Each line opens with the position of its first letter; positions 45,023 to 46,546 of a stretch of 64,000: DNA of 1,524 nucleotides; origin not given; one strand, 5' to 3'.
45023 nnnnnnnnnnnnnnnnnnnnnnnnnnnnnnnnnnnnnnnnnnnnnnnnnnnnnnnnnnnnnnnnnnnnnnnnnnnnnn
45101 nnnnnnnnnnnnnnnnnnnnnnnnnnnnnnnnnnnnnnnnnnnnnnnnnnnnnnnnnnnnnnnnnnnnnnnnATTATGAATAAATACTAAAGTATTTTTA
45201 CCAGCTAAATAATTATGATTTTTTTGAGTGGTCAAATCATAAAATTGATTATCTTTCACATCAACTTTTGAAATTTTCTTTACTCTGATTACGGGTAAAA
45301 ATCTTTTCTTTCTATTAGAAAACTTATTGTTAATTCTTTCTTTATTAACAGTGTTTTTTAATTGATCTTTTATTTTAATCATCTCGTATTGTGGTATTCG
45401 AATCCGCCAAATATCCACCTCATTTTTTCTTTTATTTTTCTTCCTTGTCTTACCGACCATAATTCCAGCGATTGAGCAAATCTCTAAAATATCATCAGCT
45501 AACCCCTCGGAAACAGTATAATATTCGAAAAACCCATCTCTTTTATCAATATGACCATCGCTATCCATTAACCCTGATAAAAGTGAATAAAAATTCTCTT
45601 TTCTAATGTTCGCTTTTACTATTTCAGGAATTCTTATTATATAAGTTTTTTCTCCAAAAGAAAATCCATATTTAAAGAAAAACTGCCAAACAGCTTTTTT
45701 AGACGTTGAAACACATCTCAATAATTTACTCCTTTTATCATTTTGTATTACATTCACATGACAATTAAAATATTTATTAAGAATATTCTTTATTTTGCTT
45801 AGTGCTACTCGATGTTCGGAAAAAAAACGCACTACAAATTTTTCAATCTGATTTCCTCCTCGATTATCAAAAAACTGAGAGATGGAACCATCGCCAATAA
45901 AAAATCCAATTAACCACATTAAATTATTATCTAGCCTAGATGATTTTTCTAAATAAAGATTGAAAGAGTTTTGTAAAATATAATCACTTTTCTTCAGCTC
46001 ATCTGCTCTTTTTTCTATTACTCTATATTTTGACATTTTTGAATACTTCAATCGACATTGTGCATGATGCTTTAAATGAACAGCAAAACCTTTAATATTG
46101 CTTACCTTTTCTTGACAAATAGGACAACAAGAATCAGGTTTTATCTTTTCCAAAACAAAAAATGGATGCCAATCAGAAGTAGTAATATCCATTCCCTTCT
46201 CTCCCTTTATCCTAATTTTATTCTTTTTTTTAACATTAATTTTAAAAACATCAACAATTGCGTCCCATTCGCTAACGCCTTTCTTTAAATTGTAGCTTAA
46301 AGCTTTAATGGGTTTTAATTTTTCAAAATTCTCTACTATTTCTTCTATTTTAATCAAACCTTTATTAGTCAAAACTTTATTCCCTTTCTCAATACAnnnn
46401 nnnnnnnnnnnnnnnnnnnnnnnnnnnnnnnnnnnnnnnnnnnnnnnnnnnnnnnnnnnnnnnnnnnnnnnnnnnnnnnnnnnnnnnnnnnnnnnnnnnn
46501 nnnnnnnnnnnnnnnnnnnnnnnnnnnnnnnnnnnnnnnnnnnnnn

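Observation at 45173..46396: Intein with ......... homing endonuclease (plus a Cys/His-rich insert) inside the class III ribonucleotide reductase NrdD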

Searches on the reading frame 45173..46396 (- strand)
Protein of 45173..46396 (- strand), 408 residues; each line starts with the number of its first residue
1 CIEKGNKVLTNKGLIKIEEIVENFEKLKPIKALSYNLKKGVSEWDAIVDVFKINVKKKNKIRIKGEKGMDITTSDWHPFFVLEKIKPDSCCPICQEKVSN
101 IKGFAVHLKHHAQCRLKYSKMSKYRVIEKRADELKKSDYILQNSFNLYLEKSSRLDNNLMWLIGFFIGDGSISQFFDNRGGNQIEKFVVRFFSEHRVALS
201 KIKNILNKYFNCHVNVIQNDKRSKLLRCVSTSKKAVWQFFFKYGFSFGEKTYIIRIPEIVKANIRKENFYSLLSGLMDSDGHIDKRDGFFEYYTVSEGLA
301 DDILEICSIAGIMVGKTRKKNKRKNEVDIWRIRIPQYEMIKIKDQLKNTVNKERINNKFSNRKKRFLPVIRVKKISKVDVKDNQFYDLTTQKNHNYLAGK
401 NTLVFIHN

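Call 6: search_solved_structures(query=window:45173-46396:-, max_evalue=1, show_alignments=3)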
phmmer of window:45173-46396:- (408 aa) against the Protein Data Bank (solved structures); distinct sequences matched with E-value up to 1: 13.
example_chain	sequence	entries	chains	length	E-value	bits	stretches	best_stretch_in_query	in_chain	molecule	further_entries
1dq3_A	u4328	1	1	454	2.4e-14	56.3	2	124-363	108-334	ENDONUCLEASE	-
5o9j_A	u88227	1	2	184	0.026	16.7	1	327-404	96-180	Transcription initiation factor IIB,Transcription initiation factor IIB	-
5o9i_A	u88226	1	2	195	0.13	14.4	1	338-404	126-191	Transcription initiation factor IIB,Transcription initiation factor IIB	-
8v0d_B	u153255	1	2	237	0.68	12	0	82-130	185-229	Ubch5B-RING3 of MIB1 fusion protein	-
9vob_C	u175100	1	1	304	0.78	11.8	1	132-192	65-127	Misshapen-like kinase 1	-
9vo9_C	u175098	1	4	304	0.79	11.8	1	142-194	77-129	Mitogen-activated protein kinase kinase kinase kinase 4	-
4zp5_A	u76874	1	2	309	0.81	11.8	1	142-194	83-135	Mitogen-activated protein kinase kinase kinase kinase 4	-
5di1_A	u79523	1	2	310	0.81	11.8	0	142-194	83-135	Mitogen-activated protein kinase kinase kinase kinase 4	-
5j95_A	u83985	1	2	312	0.82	11.8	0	142-194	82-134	Mitogen-activated protein kinase kinase kinase kinase 4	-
8v5i_A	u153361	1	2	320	0.82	11.7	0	142-194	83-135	Mitogen-activated protein kinase kinase kinase kinase 4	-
4rvt_A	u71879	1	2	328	0.86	11.7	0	142-194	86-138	Mitogen-activated protein kinase kinase kinase kinase 4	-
4obo_A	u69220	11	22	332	0.87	11.7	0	142-194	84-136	Mitogen-activated protein kinase kinase kinase kinase 4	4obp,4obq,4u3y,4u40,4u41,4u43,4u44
4u3z_B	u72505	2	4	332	0.88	11.7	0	142-194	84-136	Mitogen-activated protein kinase kinase kinase kinase 4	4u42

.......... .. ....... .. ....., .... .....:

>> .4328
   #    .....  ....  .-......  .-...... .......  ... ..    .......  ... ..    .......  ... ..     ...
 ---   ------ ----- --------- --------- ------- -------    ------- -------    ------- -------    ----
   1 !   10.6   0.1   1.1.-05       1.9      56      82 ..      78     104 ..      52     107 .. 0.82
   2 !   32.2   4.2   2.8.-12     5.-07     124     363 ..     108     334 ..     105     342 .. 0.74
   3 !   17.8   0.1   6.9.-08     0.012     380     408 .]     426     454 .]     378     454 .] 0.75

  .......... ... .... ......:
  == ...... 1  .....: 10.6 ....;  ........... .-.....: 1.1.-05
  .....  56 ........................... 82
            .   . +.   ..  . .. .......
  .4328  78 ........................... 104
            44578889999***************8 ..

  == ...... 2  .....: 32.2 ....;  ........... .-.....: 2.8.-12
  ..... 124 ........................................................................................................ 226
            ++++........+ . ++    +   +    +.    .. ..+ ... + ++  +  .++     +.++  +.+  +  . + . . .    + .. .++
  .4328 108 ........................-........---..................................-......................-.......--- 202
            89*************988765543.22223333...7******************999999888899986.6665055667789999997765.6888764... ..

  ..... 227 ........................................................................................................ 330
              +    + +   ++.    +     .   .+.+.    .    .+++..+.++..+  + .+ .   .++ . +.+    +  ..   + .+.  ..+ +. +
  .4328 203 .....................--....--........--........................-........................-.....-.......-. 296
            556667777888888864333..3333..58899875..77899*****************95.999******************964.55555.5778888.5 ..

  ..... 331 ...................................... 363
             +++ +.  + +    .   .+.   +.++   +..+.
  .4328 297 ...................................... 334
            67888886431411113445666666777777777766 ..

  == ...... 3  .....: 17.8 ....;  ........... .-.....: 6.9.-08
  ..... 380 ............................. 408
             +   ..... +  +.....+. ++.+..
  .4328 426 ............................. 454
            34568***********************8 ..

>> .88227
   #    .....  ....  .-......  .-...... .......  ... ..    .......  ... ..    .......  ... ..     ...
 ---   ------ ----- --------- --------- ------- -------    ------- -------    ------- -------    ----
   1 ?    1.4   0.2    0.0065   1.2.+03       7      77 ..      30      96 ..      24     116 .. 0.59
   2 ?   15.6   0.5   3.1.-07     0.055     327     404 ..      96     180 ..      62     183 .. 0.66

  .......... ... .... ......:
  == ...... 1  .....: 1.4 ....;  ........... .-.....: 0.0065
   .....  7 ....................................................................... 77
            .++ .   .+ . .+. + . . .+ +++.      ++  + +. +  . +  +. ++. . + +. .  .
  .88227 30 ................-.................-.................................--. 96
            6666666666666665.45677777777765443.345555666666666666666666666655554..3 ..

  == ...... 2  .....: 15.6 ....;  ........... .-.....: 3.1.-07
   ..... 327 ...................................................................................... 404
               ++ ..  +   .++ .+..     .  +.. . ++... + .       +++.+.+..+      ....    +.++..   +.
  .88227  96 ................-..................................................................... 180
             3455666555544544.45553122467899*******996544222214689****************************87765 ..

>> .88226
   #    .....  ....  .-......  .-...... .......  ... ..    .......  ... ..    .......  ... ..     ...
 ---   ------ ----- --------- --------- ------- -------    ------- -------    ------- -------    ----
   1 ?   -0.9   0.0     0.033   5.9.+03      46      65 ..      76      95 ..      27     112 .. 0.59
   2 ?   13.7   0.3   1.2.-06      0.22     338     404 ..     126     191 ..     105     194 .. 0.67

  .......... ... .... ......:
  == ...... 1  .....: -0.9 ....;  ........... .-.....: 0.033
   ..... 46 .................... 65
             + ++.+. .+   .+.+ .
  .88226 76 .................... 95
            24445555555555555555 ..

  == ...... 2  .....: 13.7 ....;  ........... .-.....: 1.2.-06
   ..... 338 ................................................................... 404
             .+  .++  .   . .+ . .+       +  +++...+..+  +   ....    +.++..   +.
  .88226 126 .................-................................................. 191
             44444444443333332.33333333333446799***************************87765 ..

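Call 9: find_homologous_proteins(query=window:45173-46396:-, max_evalue=0.001)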
Query window:45173-46396:- (408 aa): 42 proteins with E <= 0.001 among 4254 candidates.
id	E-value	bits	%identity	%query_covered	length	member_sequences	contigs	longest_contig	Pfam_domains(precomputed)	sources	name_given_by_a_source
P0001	1.5e-194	665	86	83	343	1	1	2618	PF14528.12,PF14890.12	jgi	-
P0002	8.7e-179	613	66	100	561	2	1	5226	PF14528.12,PF14890.12,PF13597.12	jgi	jgi:ribonucleoside-triphosphate reductase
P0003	4.8e-174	597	65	100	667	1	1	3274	PF14528.12,PF14890.12,PF13597.12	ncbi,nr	ncbi:MAG: anaerobic ribonucleoside-triphosphate reductase, partial [bacterium]|nr:anaerobic ribonucl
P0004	2.9e-173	594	68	100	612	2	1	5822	PF14528.12,PF14890.12,PF13597.12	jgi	jgi:ribonucleoside-triphosphate reductase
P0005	1.7e-171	589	65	100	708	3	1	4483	PF14528.12,PF14890.12,PF13597.12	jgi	-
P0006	5.6e-171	587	66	100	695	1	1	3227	PF14528.12,PF14890.12,PF13597.12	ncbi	-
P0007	2.4e-170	585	66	100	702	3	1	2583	PF14528.12,PF14890.12,PF13597.12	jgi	-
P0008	2.9e-162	558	63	100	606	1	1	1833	PF14528.12,PF14890.12,PF13597.12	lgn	-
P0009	1.3e-144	500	61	92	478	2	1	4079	PF09062.16,PF14528.12,PF14890.12,PF13597.12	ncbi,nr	ncbi:MAG: anaerobic ribonucleoside-triphosphate reductase, partial [Nanoarchaeota archaeon]|nr:anaer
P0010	3.3e-136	472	58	92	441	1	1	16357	PF14528.12,PF14890.12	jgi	-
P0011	1.6e-118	414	66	71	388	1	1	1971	PF14528.12,PF14890.12,PF13597.12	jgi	-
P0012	3.2e-114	400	50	100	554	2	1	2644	PF09062.16,PF14528.12,PF14890.12,PF13597.12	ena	-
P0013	4.0e-109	383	67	65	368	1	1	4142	PF14528.12,PF13597.12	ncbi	ncbi:MAG: anaerobic ribonucleoside-triphosphate reductase, partial [Patescibacteria group bacterium]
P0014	1.3e-108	382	66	66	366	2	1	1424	PF14528.12,PF13597.12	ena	-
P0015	5.3e-107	376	80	51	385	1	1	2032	PF03102.21,PF14890.12,PF13597.12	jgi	-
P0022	2.6e-91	325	44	100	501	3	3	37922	PF14528.12,PF14890.12,PF13597.12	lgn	-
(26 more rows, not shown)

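Call 18: search_dna_similar(query=window:45173-46396:-, collection=phages, mode=protein, max_rows=25)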
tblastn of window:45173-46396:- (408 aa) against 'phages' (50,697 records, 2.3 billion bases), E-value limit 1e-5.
Records with a match: 156; places in all: 156; records where one place covers at least 80% of the query: 0.
Best place of each record, by identity: <60% 156.
By first word of the organism name: Salmonella 149; Escherichia 4; Proteus 1; Pseudomonas 1; Jerseyvirus 1.
By host as written in the record: Salmonella enterica subsp. enterica serovar Enteritidis 29; Salmonella enterica 29; Salmonella enterica subsp. enterica serovar Typhimurium 19; Salmonella sp. 15; Salmonella enterica subsp. enterica serovar Enteritidis PT1 8; Salmonella enterica subsp. enterica serovar Gallinarum 6; Salmonella enterica subsp. enterica serovar Enteritidis derived from ATCC 13076 4; - 4; and 30 more.
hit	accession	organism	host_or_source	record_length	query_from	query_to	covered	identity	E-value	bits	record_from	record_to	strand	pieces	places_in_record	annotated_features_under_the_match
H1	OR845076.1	Salmonella phage S.Ent 1-35-3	Salmonella enterica subsp. enterica ...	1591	161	408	61%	26.4%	7e-8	60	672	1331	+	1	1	record has no annotation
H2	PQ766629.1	Proteus phage ABTNLP14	Proteus mirabilis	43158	161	408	61%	26.4%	1e-8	63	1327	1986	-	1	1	DNA helicase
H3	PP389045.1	Pseudomonas phage vB_PsS_LDT325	Pseudomonas syringae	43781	161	408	61%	26.4%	1e-8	63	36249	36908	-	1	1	DNA helicase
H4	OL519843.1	Salmonella phage vB_SenS_TUMS_E19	Salmonella enterica subsp. enterica ...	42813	161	408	61%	26.0%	1e-7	60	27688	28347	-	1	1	DNA helicase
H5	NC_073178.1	Salmonella phage vB_SenS_TUMS_E19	Salmonella enterica subsp. enterica ...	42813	161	408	61%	26.0%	1e-7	60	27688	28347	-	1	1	DNA helicase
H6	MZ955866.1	Salmonella phage vB_SenS_TUMS_E4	Salmonella enterica subsp. enterica ...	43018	161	408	61%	26.0%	1e-7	60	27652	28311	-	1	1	DNA helicase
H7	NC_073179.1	Salmonella phage vB_SenS_TUMS_E4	Salmonella enterica subsp. enterica ...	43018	161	408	61%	26.0%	1e-7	60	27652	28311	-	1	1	DNA helicase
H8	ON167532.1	Salmonella phage vB_SenS_TUMS_E15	Salmonella enterica subsp. enterica ...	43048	161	408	61%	26.0%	1e-7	60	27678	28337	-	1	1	DNA helicase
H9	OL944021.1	Salmonella phage PhiSEP1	Salmonella enterica subsp. enterica ...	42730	161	408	61%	26.0%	1e-7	60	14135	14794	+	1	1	DNA helicase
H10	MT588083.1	Jerseyvirus jersey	Salmonella enterica subsp. enterica ...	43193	161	408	61%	26.0%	1e-7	60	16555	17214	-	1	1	hypothetical protein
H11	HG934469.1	Salmonella phage vB_SenS-Ent2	Salmonella enterica subsp. enterica ...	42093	161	408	61%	26.0%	1e-7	60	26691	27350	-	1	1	SEP2_gp34: putative intein containing helicase precursor | SEP2_gp34: helicase | SEP2_gp34: intein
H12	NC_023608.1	Salmonella phage vB_SenS-Ent2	Salmonella enterica subsp. enterica ...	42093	161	408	61%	26.0%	1e-7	60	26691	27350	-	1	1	SEP2_gp34: DNA helicase (x2) | SEP2_gp34: exonuclease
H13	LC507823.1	Salmonella phage vB_StyS-sam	Salmonella enterica subsp. enterica ...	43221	161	408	61%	26.0%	1e-7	60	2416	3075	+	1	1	DNA helicase | hypothetical protein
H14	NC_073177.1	Salmonella phage vB_StyS-sam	Salmonella enterica subsp. enterica ...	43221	161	408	61%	26.0%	1e-7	60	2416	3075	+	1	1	DNA helicase | hypothetical protein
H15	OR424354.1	Salmonella phage vB_SenS_TUMS_E6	Salmonella enterica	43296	161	408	61%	26.0%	1e-7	60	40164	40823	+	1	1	DNA helicase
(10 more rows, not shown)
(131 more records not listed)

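Call 24: find_related_loci(query=A1, collection=genome_contigs, flank=6000)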
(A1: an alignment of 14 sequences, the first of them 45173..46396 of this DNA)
Query A1 (408 aa) in genome_contigs; peptide patterns used: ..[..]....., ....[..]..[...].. (x = any residue, [..] = any of these).
89 stretches matched a pattern; 71 encode a relative of the query (tblastn E <= 1e-3); 68 distinct loci.
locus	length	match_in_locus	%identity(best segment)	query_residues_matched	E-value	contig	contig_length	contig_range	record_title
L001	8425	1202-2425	65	1-408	0e+0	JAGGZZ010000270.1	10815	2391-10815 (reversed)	MAG: Methanophagales archaeon isolate AUK217 PB_MBMC_171_c_000000000115, whole genome shotgun sequence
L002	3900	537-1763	68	1-408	0e+0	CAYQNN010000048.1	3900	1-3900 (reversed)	MAG TPA_asm: uncultured Candidatus Saccharibacteria bacterium isolate SRP214966_co5_352 genome assembly, contig: NODE_29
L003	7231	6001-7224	65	1-408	0e+0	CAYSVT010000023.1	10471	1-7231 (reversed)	MAG TPA_asm: Candidatus Woesearchaeota archaeon isolate binchicken_co266_155 genome assembly, contig: NODE_11765_length_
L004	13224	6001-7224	66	1-408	0e+0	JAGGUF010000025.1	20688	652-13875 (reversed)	MAG: bacterium isolate AUK067 PB_MBMC_021_c_000000000071, whole genome shotgun sequence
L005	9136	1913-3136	66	1-408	0e+0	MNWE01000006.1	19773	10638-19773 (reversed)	MAG: Parcubacteria group bacterium CG1_02_39_15 cg1_0.2_scaffold_2239_c, whole genome shotgun sequence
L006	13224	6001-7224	66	1-408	0e+0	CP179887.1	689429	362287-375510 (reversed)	MAG: Candidatus Nealsonbacteria bacterium isolate CK12Hparc1 chromosome, complete genome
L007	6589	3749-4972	63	1-408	0e+0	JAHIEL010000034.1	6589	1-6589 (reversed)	MAG: Patescibacteria group bacterium isolate KR11_0.1_MetaG.mb.14 KR11_0.1_MetaG.mb.14_k141_462987, whole genome shotgun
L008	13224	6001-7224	66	1-408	2e-179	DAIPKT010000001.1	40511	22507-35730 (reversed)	MAG TPA_asm: bacterium isolate CTOTU21511 NODE_623_length_40511_cov_11.971945, whole genome shotgun sequence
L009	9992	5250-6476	67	1-408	4e-178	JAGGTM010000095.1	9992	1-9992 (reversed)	MAG: bacterium isolate AUK048 PB_MBMC_002_c_000000000046, whole genome shotgun sequence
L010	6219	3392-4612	64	1-408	4e-180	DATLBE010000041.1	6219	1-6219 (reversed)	MAG TPA_asm: Nevskiaceae bacterium isolate SMAG_U14290 k141_295932, whole genome shotgun sequence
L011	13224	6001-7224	64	1-408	8e-177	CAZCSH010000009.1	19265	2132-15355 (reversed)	MAG TPA_asm: uncultured Candidatus Saccharibacteria bacterium isolate binchicken_co387_689 genome assembly, contig: NODE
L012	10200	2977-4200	65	1-408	1e-176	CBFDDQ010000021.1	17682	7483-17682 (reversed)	MAG TPA_asm: Candidatus Woesearchaeota archaeon isolate SRR26215674_binner13_Refined_101 genome assembly, contig: ERZ250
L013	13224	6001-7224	66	1-408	2e-172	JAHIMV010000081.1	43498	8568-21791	MAG: Patescibacteria group bacterium isolate KR13_N2.mb.83 KR13_N2.mb.83_k141_190280, whole genome shotgun sequence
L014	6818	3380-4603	63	1-408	2e-173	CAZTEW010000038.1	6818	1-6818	MAG TPA_asm: uncultured Gammaproteobacteria bacterium isolate binchicken_co266_151 genome assembly, contig: NODE_24341_l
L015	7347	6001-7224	61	1-408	5e-171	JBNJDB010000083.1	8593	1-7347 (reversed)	MAG: Bacillota bacterium isolate Y23_7dBSd4.bin.141 NODE_8026_length_8593_cov_37.729574, whole genome shotgun sequence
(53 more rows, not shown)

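Call 30: predict_structure(alignment_id=A1)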
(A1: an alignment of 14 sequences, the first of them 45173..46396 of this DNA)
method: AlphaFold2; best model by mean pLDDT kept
length: 408 residues; sequences in the alignment: 14
mean_pLDDT: 89.0   pTM: 0.87
mean pLDDT of the five models: 89.0, 88.8, 88.5, 88.0, 87.2
residues with pLDDT >= 90: 257; 70-90: 127; 50-70: 23; < 50: 1
segments of 3 or more residues with pLDDT < 50: none
pLDDT, mean of each block of 10 residues (from residue 1): 93 95 97 92 95 91 91 92 80 86 89 88 86 93 90 91 95 87 88 92 96 83 77 95 86 84 94 95 89 92 96 90 80 91 89 81 66 88 88 92 86
secondary structure, 60 per line:
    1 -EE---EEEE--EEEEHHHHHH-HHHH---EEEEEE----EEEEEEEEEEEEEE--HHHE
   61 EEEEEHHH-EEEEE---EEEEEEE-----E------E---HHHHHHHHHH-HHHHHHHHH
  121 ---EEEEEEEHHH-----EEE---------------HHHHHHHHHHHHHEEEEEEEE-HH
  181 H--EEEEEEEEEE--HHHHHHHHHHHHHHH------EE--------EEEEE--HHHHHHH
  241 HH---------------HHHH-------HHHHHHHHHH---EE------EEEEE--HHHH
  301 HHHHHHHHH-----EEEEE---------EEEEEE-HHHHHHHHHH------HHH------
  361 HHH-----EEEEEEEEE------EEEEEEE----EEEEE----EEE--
elements in order: E7-10 E13-16 H17-22 H24-27 E31-36 E41-54 E60-65 E70-74 E78-84 H101-110 H112-120 E124-130 E139-141 H157-169 E170-177 E184-193 H196-210 E227-231 H234-242 H258-261 H269-278 E290-294 H297-309 E315-319 E329-334 H336-345 E369-377 E384-390 E395-399 E404-406
